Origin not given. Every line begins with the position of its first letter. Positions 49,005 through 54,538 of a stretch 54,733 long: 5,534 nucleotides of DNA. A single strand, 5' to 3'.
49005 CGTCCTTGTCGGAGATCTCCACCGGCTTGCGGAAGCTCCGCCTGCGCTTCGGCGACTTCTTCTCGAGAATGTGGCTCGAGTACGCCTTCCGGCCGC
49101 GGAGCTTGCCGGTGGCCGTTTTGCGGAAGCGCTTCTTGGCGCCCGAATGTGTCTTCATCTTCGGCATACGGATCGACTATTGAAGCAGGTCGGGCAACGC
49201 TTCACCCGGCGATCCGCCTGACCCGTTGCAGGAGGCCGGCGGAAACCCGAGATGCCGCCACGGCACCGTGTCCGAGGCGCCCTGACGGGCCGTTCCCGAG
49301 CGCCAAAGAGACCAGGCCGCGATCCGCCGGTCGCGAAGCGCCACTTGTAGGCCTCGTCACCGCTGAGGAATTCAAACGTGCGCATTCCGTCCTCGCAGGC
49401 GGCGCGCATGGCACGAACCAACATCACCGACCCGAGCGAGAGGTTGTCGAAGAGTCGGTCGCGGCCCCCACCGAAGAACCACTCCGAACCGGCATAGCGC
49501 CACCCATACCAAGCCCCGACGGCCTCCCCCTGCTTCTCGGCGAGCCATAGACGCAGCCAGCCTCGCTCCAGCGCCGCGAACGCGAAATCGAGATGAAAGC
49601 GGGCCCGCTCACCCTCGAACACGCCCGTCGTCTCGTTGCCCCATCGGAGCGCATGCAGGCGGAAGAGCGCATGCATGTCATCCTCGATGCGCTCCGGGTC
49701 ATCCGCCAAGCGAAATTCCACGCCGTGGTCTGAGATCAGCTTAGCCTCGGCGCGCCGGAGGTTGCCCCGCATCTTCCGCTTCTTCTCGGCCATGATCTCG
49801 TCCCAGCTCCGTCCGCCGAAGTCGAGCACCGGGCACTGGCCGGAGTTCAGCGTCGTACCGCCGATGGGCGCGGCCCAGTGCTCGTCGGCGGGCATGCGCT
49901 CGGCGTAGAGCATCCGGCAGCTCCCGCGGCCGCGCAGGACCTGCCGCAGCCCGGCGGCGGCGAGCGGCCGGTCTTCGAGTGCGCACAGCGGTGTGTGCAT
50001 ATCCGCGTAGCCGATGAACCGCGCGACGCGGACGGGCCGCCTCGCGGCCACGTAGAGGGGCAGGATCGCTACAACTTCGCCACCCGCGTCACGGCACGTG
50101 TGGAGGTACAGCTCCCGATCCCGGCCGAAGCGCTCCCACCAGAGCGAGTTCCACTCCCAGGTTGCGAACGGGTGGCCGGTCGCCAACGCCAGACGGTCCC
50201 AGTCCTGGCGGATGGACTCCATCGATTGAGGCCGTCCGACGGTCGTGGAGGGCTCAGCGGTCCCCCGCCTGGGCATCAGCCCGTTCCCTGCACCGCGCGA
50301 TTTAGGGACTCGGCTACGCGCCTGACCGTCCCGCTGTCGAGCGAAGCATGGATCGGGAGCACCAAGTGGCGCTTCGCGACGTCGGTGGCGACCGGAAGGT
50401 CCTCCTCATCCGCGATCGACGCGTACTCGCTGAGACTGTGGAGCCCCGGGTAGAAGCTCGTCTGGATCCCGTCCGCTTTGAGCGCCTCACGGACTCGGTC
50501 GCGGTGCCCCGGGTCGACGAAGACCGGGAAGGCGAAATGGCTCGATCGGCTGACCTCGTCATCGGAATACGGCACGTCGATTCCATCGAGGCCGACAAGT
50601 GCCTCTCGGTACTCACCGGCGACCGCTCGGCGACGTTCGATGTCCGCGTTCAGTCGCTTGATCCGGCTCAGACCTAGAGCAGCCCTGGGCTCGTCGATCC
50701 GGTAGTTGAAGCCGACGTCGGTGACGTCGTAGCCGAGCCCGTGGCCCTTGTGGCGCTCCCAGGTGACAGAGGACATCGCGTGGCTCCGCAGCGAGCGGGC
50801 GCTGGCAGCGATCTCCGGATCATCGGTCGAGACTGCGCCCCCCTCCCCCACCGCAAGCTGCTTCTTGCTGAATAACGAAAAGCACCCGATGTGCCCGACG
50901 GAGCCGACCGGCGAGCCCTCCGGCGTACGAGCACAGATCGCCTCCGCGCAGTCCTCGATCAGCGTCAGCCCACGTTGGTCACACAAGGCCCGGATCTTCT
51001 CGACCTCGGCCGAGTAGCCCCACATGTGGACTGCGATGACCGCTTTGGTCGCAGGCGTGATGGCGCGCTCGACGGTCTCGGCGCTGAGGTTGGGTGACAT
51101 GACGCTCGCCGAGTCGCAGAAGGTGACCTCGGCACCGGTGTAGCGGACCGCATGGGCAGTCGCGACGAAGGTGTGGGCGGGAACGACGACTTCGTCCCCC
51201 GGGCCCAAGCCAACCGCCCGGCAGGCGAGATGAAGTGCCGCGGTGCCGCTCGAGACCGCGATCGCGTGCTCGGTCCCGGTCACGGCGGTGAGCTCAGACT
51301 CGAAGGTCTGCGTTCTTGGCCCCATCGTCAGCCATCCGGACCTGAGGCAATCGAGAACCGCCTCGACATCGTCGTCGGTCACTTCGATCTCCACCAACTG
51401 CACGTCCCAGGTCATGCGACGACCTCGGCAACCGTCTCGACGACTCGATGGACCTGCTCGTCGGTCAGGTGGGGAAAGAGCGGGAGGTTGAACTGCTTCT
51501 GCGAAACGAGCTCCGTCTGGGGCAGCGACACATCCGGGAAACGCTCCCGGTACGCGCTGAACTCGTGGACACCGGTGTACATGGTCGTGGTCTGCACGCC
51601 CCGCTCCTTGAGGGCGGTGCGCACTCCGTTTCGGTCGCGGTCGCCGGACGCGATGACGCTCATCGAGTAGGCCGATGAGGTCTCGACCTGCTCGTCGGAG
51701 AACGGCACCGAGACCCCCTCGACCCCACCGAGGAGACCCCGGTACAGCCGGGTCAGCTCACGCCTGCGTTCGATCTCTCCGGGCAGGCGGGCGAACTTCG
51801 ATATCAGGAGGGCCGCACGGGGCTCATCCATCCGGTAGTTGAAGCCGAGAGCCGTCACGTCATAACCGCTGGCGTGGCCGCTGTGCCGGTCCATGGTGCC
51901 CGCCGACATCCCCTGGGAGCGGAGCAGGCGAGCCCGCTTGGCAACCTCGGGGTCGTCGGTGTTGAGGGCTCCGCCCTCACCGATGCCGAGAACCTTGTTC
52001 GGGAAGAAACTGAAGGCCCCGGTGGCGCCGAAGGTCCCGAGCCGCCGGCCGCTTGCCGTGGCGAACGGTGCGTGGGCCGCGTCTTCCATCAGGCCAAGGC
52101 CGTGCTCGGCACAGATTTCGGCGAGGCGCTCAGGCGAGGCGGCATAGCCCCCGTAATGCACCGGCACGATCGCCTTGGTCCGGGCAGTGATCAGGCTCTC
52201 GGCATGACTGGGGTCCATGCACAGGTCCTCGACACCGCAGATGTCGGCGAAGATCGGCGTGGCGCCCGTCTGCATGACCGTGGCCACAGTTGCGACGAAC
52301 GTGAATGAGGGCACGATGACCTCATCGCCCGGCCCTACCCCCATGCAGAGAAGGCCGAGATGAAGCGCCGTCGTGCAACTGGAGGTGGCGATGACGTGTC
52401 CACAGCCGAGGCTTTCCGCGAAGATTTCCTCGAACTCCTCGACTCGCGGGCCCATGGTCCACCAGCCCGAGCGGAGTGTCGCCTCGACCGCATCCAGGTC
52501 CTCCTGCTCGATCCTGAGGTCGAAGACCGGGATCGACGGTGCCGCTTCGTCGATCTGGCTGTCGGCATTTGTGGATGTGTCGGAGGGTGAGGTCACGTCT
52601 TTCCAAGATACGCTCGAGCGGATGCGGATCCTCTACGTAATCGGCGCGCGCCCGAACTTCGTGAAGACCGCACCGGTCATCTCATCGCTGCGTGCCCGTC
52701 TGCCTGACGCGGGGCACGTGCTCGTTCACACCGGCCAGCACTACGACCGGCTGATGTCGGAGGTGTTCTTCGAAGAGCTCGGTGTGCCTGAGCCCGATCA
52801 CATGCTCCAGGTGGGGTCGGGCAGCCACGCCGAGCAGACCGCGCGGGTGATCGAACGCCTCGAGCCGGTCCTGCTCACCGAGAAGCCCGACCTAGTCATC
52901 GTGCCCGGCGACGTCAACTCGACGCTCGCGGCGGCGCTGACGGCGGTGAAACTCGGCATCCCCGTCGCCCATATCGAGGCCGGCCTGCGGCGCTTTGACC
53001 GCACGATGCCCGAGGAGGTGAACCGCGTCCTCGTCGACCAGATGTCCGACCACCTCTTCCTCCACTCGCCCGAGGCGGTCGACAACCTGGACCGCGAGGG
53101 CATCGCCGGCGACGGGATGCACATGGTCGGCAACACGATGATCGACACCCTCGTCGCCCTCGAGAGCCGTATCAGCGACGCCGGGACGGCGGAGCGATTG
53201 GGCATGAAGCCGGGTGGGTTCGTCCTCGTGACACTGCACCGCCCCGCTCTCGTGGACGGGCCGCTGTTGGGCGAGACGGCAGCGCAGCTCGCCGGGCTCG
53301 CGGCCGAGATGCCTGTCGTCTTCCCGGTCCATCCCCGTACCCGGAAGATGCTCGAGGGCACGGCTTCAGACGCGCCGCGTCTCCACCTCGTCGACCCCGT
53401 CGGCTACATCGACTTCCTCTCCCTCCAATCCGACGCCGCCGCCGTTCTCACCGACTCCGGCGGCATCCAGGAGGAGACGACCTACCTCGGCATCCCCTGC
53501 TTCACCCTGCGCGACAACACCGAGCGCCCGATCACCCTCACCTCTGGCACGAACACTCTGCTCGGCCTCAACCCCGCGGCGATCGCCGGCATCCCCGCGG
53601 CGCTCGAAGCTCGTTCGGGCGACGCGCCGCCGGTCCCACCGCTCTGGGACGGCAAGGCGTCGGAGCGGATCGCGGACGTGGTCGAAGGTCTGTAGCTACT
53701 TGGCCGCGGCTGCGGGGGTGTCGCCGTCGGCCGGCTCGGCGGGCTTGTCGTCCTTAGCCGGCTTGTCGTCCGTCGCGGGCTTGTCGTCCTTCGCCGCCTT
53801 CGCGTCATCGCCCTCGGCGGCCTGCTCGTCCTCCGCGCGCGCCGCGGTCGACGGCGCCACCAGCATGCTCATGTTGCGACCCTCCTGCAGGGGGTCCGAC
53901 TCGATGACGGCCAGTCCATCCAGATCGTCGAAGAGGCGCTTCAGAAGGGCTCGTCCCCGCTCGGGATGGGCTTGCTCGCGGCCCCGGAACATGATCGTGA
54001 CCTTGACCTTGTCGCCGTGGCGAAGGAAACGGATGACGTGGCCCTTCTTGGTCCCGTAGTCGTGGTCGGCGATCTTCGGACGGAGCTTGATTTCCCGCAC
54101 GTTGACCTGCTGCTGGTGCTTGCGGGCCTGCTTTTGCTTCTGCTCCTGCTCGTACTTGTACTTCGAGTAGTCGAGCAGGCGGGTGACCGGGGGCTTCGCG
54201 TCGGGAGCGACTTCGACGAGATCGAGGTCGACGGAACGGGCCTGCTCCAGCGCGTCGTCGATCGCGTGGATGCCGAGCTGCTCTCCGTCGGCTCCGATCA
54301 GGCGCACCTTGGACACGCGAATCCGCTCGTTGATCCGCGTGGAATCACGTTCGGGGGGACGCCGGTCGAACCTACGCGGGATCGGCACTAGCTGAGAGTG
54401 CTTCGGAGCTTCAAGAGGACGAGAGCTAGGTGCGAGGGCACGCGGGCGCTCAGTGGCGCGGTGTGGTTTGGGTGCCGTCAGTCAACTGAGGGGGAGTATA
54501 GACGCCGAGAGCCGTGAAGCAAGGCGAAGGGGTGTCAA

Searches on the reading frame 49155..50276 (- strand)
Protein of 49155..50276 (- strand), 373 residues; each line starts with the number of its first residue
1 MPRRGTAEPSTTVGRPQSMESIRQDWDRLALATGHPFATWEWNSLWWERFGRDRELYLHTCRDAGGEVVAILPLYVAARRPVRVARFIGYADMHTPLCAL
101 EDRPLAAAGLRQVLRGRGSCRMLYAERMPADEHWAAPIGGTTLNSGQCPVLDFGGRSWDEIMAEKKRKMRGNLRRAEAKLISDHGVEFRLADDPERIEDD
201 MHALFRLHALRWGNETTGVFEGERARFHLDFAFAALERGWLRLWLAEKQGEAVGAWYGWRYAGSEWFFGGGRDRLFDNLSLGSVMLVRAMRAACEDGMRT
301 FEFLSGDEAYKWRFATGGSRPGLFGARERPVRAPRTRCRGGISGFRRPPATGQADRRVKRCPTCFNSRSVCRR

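Call 25: search_protein_families(library=pfam, proteins=[window:49155-50276:-], max_evalue=0.001)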
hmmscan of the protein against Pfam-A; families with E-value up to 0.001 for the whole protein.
window:49155-50276:- (373 aa): 1 family
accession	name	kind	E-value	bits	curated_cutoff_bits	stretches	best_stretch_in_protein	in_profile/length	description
PF13480.13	Acetyltransf_6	-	1.9e-25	90.1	22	1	167-311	1-142/143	Acetyltransferase (GNAT) domain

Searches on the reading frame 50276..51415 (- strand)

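Call 25: search_protein_families(library=pfam, proteins=[window:50276-51415:-], max_evalue=0.001)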
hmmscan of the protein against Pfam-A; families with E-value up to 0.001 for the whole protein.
window:50276-51415:- (379 aa): 5 families
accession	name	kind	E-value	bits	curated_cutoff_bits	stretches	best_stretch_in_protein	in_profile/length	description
PF01041.23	DegT_DnrJ_EryC1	-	1e-102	344.5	19.8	1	14-371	5-359/360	DegT/DnrJ/EryC1/StrS aminotransferase family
PF01212.27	Beta_elim_lyase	-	2.5e-08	34.1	27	1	33-200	32-214/288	Beta-eliminating lyase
PF01053.26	Cys_Met_Meta_PP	-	8.7e-08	31.5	27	1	31-126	50-141/381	Cys/Met metabolism PLP-dependent enzyme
PF00155.27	Aminotran_1_2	-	1.4e-07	31.4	19.7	1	36-157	45-187/361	Aminotransferase class I and II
PF00266.25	Aminotran_5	-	1.5e-05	24.6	21.5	1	49-162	62-182/371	Aminotransferase class-V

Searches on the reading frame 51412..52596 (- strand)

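Call 25: search_protein_families(library=pfam, proteins=[window:51412-52596:-], max_evalue=0.001)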
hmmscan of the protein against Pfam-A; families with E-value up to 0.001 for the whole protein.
window:51412-52596:- (394 aa): 2 families
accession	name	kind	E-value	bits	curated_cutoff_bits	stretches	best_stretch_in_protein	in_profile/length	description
PF01041.23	DegT_DnrJ_EryC1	-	5.4e-111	371.7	19.8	1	29-389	3-359/360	DegT/DnrJ/EryC1/StrS aminotransferase family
PF00155.27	Aminotran_1_2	-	0.00023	20.9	19.7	1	69-182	69-195/361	Aminotransferase class I and II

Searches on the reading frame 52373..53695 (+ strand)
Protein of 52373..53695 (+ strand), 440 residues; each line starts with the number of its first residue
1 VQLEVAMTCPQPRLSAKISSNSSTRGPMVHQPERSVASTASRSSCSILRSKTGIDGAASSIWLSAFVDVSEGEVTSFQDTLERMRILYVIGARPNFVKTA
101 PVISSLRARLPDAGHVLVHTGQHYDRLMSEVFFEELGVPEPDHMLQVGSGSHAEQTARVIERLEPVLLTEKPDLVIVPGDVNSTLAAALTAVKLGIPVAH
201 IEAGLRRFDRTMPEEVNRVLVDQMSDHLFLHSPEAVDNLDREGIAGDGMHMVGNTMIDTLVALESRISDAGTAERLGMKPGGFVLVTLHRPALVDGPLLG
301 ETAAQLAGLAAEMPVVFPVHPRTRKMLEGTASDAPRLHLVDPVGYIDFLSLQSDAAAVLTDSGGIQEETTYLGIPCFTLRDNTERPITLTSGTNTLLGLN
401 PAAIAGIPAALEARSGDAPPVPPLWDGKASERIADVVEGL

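Call 25: search_protein_families(library=pfam, proteins=[window:52373-53695:+], max_evalue=0.001)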
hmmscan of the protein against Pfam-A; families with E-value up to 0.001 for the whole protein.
window:52373-53695:+ (440 aa): 1 family
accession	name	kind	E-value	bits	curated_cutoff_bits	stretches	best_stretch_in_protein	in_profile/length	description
PF02350.25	Epimerase_2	-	2.9e-99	332.7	30.6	1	113-437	9-346/347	UDP-N-acetylglucosamine 2-epimerase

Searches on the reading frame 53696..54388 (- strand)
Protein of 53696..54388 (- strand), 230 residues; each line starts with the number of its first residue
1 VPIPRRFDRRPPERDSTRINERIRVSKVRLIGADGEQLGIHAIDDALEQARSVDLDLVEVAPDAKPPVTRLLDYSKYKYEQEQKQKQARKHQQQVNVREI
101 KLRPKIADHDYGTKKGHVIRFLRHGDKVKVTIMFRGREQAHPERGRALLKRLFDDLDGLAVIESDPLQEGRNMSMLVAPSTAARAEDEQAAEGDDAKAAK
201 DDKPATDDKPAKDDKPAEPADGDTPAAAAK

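Call 25: search_protein_families(library=pfam, proteins=[window:53696-54388:-], max_evalue=0.001)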
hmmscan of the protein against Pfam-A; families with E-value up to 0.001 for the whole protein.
window:53696-54388:- (230 aa): 2 families
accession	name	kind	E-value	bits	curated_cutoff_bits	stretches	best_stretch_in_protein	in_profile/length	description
PF00707.27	IF3_C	-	9.6e-33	112.4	34.8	1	95-179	1-85/86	Translation initiation factor IF-3, C-terminal domain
PF05198.21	IF3_N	-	1.4e-29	102.5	26.9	1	19-88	1-70/70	Translation initiation factor IF-3, N-terminal domain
